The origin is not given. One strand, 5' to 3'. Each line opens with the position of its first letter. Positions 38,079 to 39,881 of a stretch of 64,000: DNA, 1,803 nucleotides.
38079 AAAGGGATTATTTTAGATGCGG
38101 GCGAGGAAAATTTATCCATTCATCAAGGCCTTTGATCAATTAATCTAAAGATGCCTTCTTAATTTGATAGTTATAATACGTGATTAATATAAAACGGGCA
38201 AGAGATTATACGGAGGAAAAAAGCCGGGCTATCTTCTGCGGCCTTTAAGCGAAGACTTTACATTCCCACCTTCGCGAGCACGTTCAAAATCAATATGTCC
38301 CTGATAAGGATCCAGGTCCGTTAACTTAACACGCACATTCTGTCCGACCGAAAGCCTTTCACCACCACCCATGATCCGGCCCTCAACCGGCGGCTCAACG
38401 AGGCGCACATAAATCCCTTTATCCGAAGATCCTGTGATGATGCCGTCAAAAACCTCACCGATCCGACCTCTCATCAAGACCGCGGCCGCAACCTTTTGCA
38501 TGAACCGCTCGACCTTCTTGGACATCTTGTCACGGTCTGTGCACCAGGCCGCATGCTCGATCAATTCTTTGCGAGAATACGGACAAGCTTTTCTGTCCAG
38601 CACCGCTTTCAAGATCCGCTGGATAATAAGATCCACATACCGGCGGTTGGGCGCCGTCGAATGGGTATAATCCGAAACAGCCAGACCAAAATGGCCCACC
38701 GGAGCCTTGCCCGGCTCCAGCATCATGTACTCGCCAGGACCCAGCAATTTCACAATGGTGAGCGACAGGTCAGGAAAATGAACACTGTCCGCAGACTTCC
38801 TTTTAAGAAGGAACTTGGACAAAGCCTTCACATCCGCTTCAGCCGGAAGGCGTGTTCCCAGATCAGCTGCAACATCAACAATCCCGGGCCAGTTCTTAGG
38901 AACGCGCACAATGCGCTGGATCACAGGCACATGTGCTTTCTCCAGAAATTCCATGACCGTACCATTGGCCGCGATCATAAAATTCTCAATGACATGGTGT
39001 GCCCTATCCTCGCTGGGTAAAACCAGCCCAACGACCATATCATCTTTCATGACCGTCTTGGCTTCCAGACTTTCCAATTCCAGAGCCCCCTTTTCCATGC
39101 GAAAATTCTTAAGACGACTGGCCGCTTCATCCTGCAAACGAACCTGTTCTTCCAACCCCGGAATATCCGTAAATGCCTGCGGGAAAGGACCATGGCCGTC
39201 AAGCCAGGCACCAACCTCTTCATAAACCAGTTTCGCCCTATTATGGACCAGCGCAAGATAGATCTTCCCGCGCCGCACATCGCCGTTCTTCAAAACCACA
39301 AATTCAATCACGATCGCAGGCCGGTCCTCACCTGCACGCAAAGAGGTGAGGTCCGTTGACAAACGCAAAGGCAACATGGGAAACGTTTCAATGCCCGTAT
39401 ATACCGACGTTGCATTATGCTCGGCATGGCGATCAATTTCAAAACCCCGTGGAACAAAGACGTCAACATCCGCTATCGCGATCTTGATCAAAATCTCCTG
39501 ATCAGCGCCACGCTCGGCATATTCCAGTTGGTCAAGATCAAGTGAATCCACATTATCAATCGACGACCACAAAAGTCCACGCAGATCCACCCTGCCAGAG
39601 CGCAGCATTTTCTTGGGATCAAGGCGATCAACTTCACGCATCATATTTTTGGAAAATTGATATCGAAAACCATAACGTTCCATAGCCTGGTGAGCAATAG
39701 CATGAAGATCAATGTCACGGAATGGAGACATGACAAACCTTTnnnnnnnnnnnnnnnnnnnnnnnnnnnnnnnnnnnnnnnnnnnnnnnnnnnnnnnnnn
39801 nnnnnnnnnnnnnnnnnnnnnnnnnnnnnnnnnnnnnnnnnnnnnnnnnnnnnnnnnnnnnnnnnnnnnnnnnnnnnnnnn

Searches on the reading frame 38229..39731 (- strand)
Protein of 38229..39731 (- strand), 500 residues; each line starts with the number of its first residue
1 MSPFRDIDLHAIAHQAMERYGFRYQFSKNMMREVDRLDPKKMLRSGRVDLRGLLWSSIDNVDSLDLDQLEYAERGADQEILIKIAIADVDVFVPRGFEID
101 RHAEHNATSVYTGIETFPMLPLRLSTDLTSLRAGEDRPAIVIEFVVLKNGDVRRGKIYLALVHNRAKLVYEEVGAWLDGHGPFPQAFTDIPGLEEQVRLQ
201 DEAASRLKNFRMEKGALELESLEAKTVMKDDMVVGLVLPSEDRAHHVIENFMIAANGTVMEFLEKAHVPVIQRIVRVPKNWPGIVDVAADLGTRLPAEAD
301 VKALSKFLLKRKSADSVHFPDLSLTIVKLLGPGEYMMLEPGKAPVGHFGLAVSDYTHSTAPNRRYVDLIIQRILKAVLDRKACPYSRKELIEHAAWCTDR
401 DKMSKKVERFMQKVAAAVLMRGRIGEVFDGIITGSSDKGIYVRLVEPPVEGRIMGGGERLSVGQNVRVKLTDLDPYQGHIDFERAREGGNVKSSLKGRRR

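Call 10: search_protein_families(library=ncbifam, proteins=[window:38229-39731:-])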
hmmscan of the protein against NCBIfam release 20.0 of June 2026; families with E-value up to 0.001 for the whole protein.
window:38229-39731:- (500 aa): 5 families
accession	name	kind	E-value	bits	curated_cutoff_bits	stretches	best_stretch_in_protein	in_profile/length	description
TIGR02063.1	RNase_R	equivalog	2.3e-80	270.8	597.85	1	14-451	212-655/711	ribonuclease R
TIGR00358.1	3_prime_RNase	superfamily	2.5e-66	224.3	368.6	1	16-451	162-602/657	VacB/RNase II family 3'-5' exoribonuclease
NF008648.0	PRK11642.1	equivalog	6.2e-46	157.1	982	1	22-451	233-670/813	ribonuclease R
NF003455.0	PRK05054.1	equivalog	2.7e-40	138.2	542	1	44-446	185-583/645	exoribonuclease II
TIGR02062.1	RNase_B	equivalog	2.2e-35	121.8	641.9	1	36-446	177-586/646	exoribonuclease II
